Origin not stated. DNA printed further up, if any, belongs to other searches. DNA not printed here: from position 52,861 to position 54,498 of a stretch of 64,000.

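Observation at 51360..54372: AT-rich island encoding a hyaluronan-synthase-like GT2 plus UDP-sugar dehydrogenase (galU nearby): candidate acidic exopolysaccharide or capsule locus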

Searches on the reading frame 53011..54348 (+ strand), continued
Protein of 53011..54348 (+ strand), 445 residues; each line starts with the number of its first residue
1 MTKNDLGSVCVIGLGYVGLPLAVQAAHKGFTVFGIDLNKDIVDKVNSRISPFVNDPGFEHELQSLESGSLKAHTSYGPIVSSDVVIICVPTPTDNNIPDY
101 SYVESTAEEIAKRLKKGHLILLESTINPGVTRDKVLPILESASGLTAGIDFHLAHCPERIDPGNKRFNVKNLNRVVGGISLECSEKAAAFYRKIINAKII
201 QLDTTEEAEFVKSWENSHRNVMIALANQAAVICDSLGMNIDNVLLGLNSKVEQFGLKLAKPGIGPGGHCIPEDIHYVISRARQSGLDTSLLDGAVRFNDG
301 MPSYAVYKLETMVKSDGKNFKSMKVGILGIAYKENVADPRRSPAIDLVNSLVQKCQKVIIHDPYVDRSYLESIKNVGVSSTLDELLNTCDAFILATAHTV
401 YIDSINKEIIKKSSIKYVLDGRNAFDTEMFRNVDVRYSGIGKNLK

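Call 76: get_annotated_region(hit=H98, flank=300)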
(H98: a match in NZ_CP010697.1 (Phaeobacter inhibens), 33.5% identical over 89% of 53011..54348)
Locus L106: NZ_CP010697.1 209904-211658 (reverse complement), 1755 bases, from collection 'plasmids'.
description: Phaeobacter inhibens strain P24 plasmid pP24_a, complete sequence
organism: Phaeobacter inhibens (NCBI taxid 221822)
taxonomy: Bacteria; Pseudomonadota; Alphaproteobacteria; Rhodobacterales; Roseobacteraceae; Phaeobacter; Phaeobacter inhibens
host: -; source: cell culture,cleaning system aquaculture; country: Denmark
typing (MOB-suite, as given by PLSDB): non-mobilizable; replicon rep_cluster_377
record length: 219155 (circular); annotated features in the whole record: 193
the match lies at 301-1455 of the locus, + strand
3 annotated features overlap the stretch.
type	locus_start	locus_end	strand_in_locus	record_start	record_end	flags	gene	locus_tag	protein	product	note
CDS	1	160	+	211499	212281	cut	-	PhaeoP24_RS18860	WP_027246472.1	arginine deiminase family protein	-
CDS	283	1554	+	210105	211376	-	tviB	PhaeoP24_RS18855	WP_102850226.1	Vi polysaccharide biosynthesis UDP-N-acetylglucosamine C-6 dehydrogenase TviB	GO:0000271 - polysaccharide biosynthetic process [Evidence IEA]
CDS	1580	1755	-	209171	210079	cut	-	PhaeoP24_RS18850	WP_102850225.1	MurR/RpiR family transcriptional regulator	GO:0006355 - regulation of DNA-templated transcription [Evidence IEA]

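Call 77: get_annotated_region(hit=H108, flank=400)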
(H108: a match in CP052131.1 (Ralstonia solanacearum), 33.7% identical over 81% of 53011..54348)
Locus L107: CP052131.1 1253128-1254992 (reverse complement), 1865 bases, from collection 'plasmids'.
description: Ralstonia solanacearum strain FJAT1303.F8 plasmid Plas1, complete sequence
organism: Ralstonia solanacearum (NCBI taxid 305)
taxonomy: Bacteria; Pseudomonadota; Betaproteobacteria; Burkholderiales; Burkholderiaceae; Ralstonia; Ralstonia solanacearum
host: -; source: tomato,cell culture; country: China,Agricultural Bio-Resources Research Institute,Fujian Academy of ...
typing (MOB-suite, as given by PLSDB): mobilizable; relaxase MOBP
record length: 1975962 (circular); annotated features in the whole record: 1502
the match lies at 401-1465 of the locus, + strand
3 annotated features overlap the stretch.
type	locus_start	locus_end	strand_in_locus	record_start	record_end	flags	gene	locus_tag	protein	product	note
CDS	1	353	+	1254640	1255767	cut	wecB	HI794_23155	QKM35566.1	UDP-N-acetylglucosamine 2-epimerase (non-hydrolyzing)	-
CDS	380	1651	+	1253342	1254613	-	wecC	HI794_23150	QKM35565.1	UDP-N-acetyl-D-mannosamine dehydrogenase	-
CDS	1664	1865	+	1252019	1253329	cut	-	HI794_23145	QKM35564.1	multidrug MFS transporter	-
